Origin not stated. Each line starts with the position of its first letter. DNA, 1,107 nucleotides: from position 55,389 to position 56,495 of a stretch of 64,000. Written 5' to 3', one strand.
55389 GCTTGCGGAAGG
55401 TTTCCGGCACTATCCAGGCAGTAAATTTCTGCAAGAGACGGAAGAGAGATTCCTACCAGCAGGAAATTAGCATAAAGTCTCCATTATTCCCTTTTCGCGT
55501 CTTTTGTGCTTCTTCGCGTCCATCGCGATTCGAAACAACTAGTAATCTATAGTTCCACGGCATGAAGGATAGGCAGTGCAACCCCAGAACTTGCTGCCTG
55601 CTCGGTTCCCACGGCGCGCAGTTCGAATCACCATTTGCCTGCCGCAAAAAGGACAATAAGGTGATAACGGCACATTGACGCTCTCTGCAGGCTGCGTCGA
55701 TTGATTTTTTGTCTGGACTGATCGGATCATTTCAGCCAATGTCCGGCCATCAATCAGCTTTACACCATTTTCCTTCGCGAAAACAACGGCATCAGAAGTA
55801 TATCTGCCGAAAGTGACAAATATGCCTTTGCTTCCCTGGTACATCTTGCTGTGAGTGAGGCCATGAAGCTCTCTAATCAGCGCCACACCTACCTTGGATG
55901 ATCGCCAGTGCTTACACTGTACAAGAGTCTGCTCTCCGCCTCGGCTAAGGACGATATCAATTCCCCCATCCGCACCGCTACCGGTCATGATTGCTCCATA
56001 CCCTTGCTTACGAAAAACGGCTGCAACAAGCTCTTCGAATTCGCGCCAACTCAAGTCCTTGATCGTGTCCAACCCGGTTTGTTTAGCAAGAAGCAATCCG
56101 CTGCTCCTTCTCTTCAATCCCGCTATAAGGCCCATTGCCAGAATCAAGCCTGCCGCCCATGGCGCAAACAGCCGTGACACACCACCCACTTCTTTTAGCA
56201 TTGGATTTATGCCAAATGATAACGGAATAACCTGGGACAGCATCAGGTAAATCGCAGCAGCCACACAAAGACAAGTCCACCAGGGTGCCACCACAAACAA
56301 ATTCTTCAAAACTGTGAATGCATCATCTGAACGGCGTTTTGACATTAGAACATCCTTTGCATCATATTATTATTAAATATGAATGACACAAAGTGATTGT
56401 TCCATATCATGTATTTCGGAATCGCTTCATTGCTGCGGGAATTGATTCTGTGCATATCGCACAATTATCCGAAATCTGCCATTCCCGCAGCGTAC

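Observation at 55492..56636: Mrr-type restriction-endonuclease-like gene bracketed by 45-bp direct repeats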

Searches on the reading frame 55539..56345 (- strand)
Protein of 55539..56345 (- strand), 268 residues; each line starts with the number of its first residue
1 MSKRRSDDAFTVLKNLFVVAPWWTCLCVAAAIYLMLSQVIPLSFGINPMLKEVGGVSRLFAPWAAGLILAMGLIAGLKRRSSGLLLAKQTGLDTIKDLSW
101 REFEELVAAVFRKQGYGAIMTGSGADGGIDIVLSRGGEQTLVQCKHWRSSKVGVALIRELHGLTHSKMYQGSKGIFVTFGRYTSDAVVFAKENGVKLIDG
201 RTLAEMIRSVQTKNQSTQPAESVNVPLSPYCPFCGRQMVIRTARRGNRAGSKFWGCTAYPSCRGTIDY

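Call 8: search_protein_families(library=pfam, proteins=[window:55539-56345:-], max_evalue=0.01)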
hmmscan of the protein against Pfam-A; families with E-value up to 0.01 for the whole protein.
window:55539-56345:- (268 aa): 5 families
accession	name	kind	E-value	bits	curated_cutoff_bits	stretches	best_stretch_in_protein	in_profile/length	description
PF04471.18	Mrr_cat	-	2.1e-32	112.1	21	1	96-207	2-115/115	Restriction endonuclease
PF01396.24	Zn_ribbon_Top1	-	1e-08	35.3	32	1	230-265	3-33/39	Topoisomerase DNA binding C4 zinc finger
PF22722.2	NA-iREase1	-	0.00017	22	27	1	103-199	1-100/106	NACHT-associated inactive Restriction Endonuclease 1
PF10356.15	RRG7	-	0.00026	20.9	22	1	140-190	87-140/185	Required for respiratory growth protein 7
PF13156.12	Mrr_cat_2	-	0.0012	19.2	22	1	105-167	8-73/127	Restriction endonuclease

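Call 9: search_protein_families(library=padloc, proteins=[window:55539-56345:-], max_evalue=0.01)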
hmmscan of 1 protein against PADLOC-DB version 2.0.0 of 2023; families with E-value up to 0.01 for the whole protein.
window:55539-56345:- (268 aa): 11 families
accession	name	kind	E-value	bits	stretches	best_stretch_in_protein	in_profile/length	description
PDLC04819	PDC-S02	-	1.5e-17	61.8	1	94-209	192-308/334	-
PDLC00631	ZorD1|ZorD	-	1e-15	54.6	1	88-215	938-1068/1071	"SWI2/SNF2 helicase, Mrr-like nuclease"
PDLC04815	PDC-S02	-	1.8e-10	38.6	1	102-192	209-301/346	-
PDLC04806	PDC-S02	-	2.8e-10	38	1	92-209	179-302/324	-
PDLC03657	mREase_IV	-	1.1e-09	36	1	92-207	166-291/317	Type IV methyl-directed restriction enzyme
PDLC00628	ZorD1|ZorD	-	1.7e-07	27.3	1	88-160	1016-1087/1171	"SWI2/SNF2 helicase, Mrr-like nuclease"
PDLC04796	PDC-S02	-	1.1e-05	22.5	1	94-209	239-359/390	-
PDLC03663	mREase_IV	-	1.9e-05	21.6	1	96-214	410-530/544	Type IV methyl-directed restriction enzyme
PDLC05079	PDC-S73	-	2.6e-05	21.2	1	96-161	7-73/752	-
PDLC03852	LmuA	-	0.0001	20.4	1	91-194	11-113/336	-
PDLC00630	ZorD1|ZorD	-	0.00012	18.8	1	75-163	657-747/817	"SWI2/SNF2 helicase, Mrr-like nuclease"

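Call 11: find_encoding_contigs(protein=window:55542-56345:-, flank=10000, max_places=10)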
Protein window:55542-56345:- (268 aa): 1 contig read that carries it; 1 place shown.
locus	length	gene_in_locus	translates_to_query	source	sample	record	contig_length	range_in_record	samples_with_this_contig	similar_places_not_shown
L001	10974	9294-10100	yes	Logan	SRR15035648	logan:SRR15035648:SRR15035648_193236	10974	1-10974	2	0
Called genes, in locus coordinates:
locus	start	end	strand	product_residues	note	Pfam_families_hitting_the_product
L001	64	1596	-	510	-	PF03853:YjeF_N, PF01256:Carb_kinase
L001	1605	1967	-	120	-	PF01648:ACPS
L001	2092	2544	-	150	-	PF13581:HATPase_c_2, PF02518:HATPase_c (faint)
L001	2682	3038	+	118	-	-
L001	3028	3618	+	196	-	PF06114:Peptidase_M78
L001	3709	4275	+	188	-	PF01909:NTP_transf_2, PF18765:Polbeta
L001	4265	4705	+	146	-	PF18726:HEPN_SAV_6107 (weak)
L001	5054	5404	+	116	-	PF01740:STAS, PF13466:STAS_2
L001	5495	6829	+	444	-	PF13439:Glyco_transf_4 (weak), PF00534:Glycos_transf_1, PF13692:Glyco_trans_1_4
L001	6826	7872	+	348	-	PF06662:C5-epim_C (faint)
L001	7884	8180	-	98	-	PF04972:BON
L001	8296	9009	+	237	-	PF02527:GidB, PF13847:Methyltransf_31 (weak)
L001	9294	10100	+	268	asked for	PF04471:Mrr_cat, PF01396:Zn_ribbon_Top1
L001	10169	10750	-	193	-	PF00515:TPR_1 (faint), PF07719:TPR_2 (faint), PF13428:TPR_14 (faint), PF14559:TPR_19 (faint), PF13431:TPR_17 (faint)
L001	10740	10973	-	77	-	?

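Call 23: find_homologous_proteins(query=window:55542-56345:-, max_evalue=1e-10)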
Query window:55542-56345:- (268 aa): 975 proteins with E <= 1e-10 among 3345 candidates; the best 120 are listed.
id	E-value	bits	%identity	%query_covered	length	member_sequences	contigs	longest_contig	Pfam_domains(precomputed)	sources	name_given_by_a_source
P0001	1.5e-177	606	100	100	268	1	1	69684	PF01396.25,PF04471.19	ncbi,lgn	ncbi:MAG: restriction endonuclease [Armatimonadota bacterium]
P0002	1.1e-89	318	54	99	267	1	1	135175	PF01396.25,PF04471.19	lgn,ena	-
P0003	9.1e-88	312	53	99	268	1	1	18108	PF01396.25,PF10356.16,PF04471.19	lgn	-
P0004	5.4e-87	309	52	99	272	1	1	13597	PF01396.25,PF04471.19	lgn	-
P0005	5.7e-84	299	52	98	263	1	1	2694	PF01396.25,PF22722.3,PF04471.19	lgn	-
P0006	1.7e-83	298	51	100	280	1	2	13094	PF01396.25,PF22722.3,PF04471.19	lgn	-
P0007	5.3e-83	296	52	99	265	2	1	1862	PF01396.25,PF10356.16,PF04471.19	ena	-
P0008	3.1e-81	290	51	100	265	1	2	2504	PF01396.25,PF10356.16,PF04471.19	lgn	-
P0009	2.8e-80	287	50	99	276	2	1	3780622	PF01396.25,PF04471.19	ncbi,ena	-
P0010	4.0e-76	274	49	100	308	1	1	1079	PF10356.16,PF04471.19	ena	-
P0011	6.4e-74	266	49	93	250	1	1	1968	PF01396.25,PF04471.19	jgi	jgi:restriction system protein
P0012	1.0e-73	266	48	91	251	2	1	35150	PF01396.25,PF04471.19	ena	-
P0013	2.6e-73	265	44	100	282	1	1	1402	PF01396.25,PF04471.19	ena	-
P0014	8.1e-71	256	57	79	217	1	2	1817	PF04471.19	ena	-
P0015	6.5e-63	230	46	99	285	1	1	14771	PF01396.25,PF22722.3,PF04471.19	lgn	-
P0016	6.3e-61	224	45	98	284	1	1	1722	PF01396.25,PF22722.3,PF04471.19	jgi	jgi:restriction system protein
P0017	3.1e-60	222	42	94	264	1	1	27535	PF01396.25,PF04471.19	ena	-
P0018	3.5e-60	221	45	91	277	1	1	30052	PF01396.25,PF22722.3,PF04471.19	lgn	-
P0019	2.9e-59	218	42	100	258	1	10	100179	PF01396.25,PF22722.3,PF04471.19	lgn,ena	-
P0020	5.9e-59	217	43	98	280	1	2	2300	PF01396.25,PF22722.3,PF04471.19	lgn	-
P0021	9.1e-59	217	40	99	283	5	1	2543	PF01396.25,PF22722.3,PF04471.19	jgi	jgi:restriction system protein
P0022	1.5e-58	216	42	94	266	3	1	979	PF01396.25,PF22722.3,PF04471.19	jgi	jgi:restriction system protein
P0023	3.0e-58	215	45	99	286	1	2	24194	PF01396.25,PF22722.3,PF04471.19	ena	-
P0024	4.4e-58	215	42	99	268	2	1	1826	PF01396.25,PF22722.3,PF04471.19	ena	-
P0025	1.1e-57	213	41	94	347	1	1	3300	PF01396.25,PF22722.3,PF04471.19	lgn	-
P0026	2.8e-57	212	41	99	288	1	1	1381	PF01396.25,PF22722.3,PF04471.19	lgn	-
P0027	6.1e-57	211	43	99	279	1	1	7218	PF01396.25,PF22722.3,PF04471.19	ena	-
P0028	6.2e-57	211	43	100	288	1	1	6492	PF01396.25,PF22722.3,PF04471.19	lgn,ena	-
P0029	7.5e-57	211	41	99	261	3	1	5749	PF01396.25,PF22722.3,PF04471.19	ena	-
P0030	7.6e-57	211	42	94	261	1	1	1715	PF01396.25,PF22722.3,PF04471.19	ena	-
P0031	2.2e-56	209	38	99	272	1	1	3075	PF01396.25,PF22722.3,PF10356.16,PF04471.19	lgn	-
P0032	2.3e-56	209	42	99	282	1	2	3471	PF01396.25,PF22722.3,PF04471.19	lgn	-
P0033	2.7e-56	209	41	95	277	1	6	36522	PF01396.25,PF22722.3,PF04471.19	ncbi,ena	-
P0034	2.9e-56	209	41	98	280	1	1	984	PF01396.25,PF22722.3,PF04471.19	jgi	jgi:restriction system protein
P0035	3.4e-56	208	44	99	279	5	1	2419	PF01396.25,PF22722.3,PF04471.19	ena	-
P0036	4.5e-56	208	40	98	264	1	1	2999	PF01396.25,PF22722.3,PF04471.19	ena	-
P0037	4.5e-56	208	43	99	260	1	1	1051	PF01396.25,PF22722.3,PF04471.19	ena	-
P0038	6.6e-56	207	41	91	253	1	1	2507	PF01396.25,PF22722.3,PF04471.19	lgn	-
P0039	7.7e-56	207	40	94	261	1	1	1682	PF01396.25,PF13156.13,PF06839.18,PF22722.3,PF04471.19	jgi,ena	-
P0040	9.4e-56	207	42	99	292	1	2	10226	PF01396.25,PF22722.3,PF04471.19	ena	-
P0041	1.1e-55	207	43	99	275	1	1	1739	PF01396.25,PF22722.3,PF04471.19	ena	-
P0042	1.3e-55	206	41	100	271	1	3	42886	PF01396.25,PF22722.3,PF04471.19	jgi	jgi:restriction system protein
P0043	1.5e-55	206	40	94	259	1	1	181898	PF01396.25,PF22722.3,PF04471.19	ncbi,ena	-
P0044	1.5e-55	206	41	99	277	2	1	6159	PF01396.25,PF22722.3,PF04471.19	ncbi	ncbi:MAG: hypothetical protein RLZZ303_2508 [Candidatus Hydrogenedentota bacterium]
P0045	2.4e-55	206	40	95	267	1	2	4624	PF01396.25,PF22722.3,PF04471.19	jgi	-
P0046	7.0e-55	204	39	100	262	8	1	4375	PF01396.25,PF22722.3,PF04471.19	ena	-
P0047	1.4e-54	203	40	99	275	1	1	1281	PF01396.25,PF22722.3,PF04471.19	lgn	-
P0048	1.5e-54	203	41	91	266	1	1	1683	PF01396.25,PF22722.3,PF04471.19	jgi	jgi:restriction system protein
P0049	1.8e-54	203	38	99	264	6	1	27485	PF01396.25,PF22722.3,PF04471.19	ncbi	-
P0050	1.9e-54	203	38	99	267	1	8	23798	PF01396.25,PF22722.3,PF04471.19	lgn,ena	-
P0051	1.9e-54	203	40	99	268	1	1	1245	PF01396.25,PF22722.3,PF04471.19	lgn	-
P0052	3.8e-54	202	40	95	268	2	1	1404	PF01396.25,PF22722.3,PF04471.19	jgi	-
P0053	5.6e-54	201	39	99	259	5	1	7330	PF01396.25,PF06839.18,PF22722.3,PF04471.19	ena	-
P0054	5.9e-54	201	40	100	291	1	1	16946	PF01396.25,PF22722.3,PF04471.19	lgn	-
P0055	7.3e-54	201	41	97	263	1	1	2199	PF01396.25,PF13156.13,PF22722.3,PF04471.19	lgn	-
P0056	8.0e-54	201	42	92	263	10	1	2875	PF01396.25,PF22722.3,PF04471.19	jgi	jgi:restriction system protein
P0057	1.3e-53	200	40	99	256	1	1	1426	PF01396.25,PF22722.3,PF10356.16,PF04471.19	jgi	jgi:restriction system protein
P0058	1.4e-53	200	40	99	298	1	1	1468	PF01396.25,PF22722.3,PF04471.19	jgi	jgi:restriction system protein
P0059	1.6e-53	200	40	99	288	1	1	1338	PF01396.25,PF22722.3,PF04471.19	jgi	jgi:restriction system protein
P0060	1.8e-53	199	39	100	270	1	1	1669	PF01396.25,PF22722.3,PF04471.19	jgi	jgi:restriction system protein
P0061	2.0e-53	199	40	99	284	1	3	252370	PF01396.25,PF22722.3,PF04471.19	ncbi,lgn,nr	ncbi:MAG: hypothetical protein FLDDKLPJ_01084 [Phycisphaerae bacterium]|nr:hypothetical protein [Phy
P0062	2.1e-53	199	40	99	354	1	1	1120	PF01396.25,PF22722.3,PF04471.19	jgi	jgi:restriction system protein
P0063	2.1e-53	199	41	98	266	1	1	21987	PF01396.25,PF13156.13,PF06839.18,PF22722.3,PF04471.19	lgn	-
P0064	2.4e-53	199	43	94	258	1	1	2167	PF01396.25,PF13156.13,PF06839.18,PF22722.3,PF04471.19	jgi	jgi:restriction system protein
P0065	2.7e-53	199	40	94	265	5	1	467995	PF01396.25,PF22722.3,PF04471.19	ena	-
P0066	2.8e-53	199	42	94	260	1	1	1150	PF01396.25,PF22722.3,PF04471.19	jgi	jgi:restriction system protein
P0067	3.1e-53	199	40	99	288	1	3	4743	PF01396.25,PF06839.18,PF22722.3,PF10356.16,PF04471.19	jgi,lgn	-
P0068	3.1e-53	199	41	94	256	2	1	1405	PF01396.25,PF22722.3,PF10356.16,PF04471.19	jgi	-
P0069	3.1e-53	199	42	97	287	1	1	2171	PF01396.25,PF22722.3,PF04471.19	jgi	jgi:restriction system protein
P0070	3.6e-53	198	41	94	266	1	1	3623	PF01396.25,PF13156.13,PF22722.3,PF04471.19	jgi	jgi:restriction system protein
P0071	3.6e-53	198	41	98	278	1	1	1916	PF01396.25,PF22722.3,PF04471.19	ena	-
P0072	3.7e-53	198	37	99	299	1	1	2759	PF01396.25,PF22722.3,PF04471.19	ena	-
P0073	4.4e-53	198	40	99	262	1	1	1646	PF01396.25,PF13156.13,PF22722.3,PF04471.19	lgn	-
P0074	4.6e-53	198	43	93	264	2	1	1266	PF01396.25,PF22722.3,PF04471.19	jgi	jgi:restriction system protein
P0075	5.8e-53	198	40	99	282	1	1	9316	PF01396.25,PF22722.3,PF04471.19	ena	-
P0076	5.8e-53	198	40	99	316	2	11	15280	PF01396.25,PF22722.3,PF04471.19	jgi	-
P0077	6.5e-53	198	39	98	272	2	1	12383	PF01396.25,PF13156.13,PF22722.3,PF04471.19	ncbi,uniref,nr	ncbi:restriction endonuclease [Coraliomargarita sp. SDUM461004]|uniref:Restriction endonuclease n=1 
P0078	6.6e-53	198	39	99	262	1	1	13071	PF01396.25,PF22722.3,PF04471.19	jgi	jgi:restriction system protein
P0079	7.1e-53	197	40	94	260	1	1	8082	PF01396.25,PF22722.3,PF04471.19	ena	-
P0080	7.2e-53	197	40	99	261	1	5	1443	PF01396.25,PF22722.3,PF04471.19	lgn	-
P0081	7.8e-53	197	39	96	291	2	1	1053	PF01396.25,PF22722.3,PF04471.19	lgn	-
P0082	9.3e-53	197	38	98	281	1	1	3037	PF01396.25,PF22722.3,PF04471.19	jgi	jgi:restriction system protein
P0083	1.0e-52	197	39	99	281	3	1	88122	PF01396.25,PF22722.3,PF04471.19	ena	-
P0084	1.1e-52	197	38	99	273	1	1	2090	PF01396.25,PF04471.19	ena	-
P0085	1.3e-52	197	41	99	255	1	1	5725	PF01396.25,PF22722.3,PF10356.16,PF04471.19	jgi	-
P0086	1.4e-52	197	41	93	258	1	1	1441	PF01396.25,PF22722.3,PF04471.19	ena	-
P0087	1.4e-52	196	39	98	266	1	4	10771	PF01396.25,PF22722.3,PF04471.19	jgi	jgi:restriction system protein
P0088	1.6e-52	196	39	99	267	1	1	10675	PF01396.25,PF13156.13,PF22722.3,PF04471.19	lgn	-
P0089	1.6e-52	196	38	95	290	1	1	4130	PF01396.25,PF22722.3,PF04471.19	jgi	jgi:restriction system protein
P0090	1.8e-52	196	37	99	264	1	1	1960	PF01396.25,PF22722.3,PF04471.19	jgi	jgi:restriction system protein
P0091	1.9e-52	196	37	94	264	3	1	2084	PF01396.25,PF22722.3,PF04471.19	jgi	jgi:restriction system protein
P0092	2.6e-52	196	40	94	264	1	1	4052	PF01396.25,PF04471.19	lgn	-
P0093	2.6e-52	196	38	99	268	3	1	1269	PF01396.25,PF22722.3,PF04471.19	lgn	-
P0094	2.9e-52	195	39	99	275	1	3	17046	PF01396.25,PF22722.3,PF04471.19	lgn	-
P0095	3.1e-52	195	39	98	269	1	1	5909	PF01396.25,PF22722.3,PF04471.19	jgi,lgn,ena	jgi:restriction system protein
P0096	3.5e-52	195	40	99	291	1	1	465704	PF01396.25,PF22722.3,PF04471.19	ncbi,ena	-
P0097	4.6e-52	195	41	94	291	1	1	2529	PF01396.25,PF22722.3,PF04471.19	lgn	-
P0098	4.6e-52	195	41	94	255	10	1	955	PF01396.25,PF13156.13,PF22722.3,PF10356.16,PF04471.19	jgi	-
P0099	4.6e-52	195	39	99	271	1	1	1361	PF01396.25,PF06839.18,PF22722.3,PF04471.19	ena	-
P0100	4.6e-52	195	39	100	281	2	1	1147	PF01396.25,PF22722.3,PF04471.19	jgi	-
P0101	4.7e-52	195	42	97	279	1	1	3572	PF01396.25,PF22722.3,PF04471.19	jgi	jgi:restriction system protein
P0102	4.8e-52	195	38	99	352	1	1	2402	PF01396.25,PF22722.3,PF04471.19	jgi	jgi:restriction system protein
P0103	4.9e-52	195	43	100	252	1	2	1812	PF01396.25,PF22722.3,PF04471.19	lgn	-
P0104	5.7e-52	195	39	99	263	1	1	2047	PF01396.25,PF13156.13,PF22722.3,PF04471.19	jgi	jgi:restriction system protein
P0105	6.8e-52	194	41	99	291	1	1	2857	PF01396.25,PF22722.3,PF04471.19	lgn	-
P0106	7.6e-52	194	40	94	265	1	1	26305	PF01396.25,PF22722.3,PF04471.19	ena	-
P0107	9.3e-52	194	39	99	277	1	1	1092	PF01396.25,PF22722.3,PF04471.19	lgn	-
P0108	9.5e-52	194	38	91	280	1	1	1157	PF01396.25,PF22722.3,PF04471.19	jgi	jgi:restriction system protein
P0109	9.7e-52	194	41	99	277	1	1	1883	PF01396.25,PF22722.3,PF04471.19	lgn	-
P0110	1.1e-51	194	38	93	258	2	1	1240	PF01396.25,PF06839.18,PF22722.3,PF04471.19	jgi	-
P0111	1.4e-51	193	36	99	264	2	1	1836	PF01396.25,PF22722.3,PF04471.19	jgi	jgi:restriction system protein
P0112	1.7e-51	193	38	94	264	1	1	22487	PF01396.25,PF22722.3,PF04471.19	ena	-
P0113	1.8e-51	193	39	99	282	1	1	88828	PF01396.25,PF22722.3,PF04471.19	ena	-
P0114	2.2e-51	193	39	99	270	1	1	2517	PF01396.25,PF22722.3,PF04471.19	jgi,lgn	-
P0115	2.2e-51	193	42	99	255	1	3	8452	PF01396.25,PF22722.3,PF10356.16,PF04471.19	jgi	-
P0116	2.4e-51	193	42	94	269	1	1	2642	PF01396.25,PF22722.3,PF04471.19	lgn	-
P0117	2.5e-51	192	42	93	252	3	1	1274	PF01396.25,PF22722.3,PF04471.19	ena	-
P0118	2.5e-51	192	41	96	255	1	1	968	PF01396.25,PF22722.3,PF10356.16,PF04471.19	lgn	-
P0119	2.9e-51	192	39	100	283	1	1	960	PF01396.25,PF13156.13,PF22722.3,PF04471.19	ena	-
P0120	3.0e-51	192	39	97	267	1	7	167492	PF01396.25,PF22722.3,PF04471.19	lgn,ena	-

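Call 24: find_encoding_contigs(protein=P0002, flank=5000, max_places=3)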
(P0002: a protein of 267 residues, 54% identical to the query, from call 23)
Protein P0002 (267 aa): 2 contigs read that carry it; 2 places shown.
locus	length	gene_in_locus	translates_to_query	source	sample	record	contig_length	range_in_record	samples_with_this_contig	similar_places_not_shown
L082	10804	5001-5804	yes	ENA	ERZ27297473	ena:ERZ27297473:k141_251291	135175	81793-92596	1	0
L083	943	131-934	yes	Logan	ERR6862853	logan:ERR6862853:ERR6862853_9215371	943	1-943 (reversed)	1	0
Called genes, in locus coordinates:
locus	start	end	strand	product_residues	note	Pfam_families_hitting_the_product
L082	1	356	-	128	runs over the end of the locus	-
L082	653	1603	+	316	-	PF05368:NmrA, PF13460:NAD_binding_10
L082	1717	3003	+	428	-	PF10282:Lactonase (weak)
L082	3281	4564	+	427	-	-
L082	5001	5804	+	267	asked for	PF04471:Mrr_cat, PF01396:Zn_ribbon_Top1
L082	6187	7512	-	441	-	-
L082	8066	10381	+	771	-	PF00890:FAD_binding_2 (faint), PF12831:FAD_oxidored, PF00395:SLH (weak)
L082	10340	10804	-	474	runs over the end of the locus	PF07494:Reg_prop (faint)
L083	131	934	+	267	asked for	PF04471:Mrr_cat, PF01396:Zn_ribbon_Top1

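Call 25: find_encoding_contigs(protein=P0003, flank=5000, max_places=3)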
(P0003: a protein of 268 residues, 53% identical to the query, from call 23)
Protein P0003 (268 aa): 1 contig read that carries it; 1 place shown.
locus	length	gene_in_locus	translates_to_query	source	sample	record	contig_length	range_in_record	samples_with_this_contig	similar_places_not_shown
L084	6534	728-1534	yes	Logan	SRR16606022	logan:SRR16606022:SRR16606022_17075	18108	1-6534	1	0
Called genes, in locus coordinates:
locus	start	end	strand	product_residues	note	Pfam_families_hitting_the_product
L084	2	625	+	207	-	?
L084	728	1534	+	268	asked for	PF04471:Mrr_cat, PF10356:RRG7 (faint), PF01396:Zn_ribbon_Top1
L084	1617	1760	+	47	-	-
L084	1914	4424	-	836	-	-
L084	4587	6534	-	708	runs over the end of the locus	PF19543:GH123_N, PF22680:Glyco_hydro_123_N_2, PF13320:GH123_cat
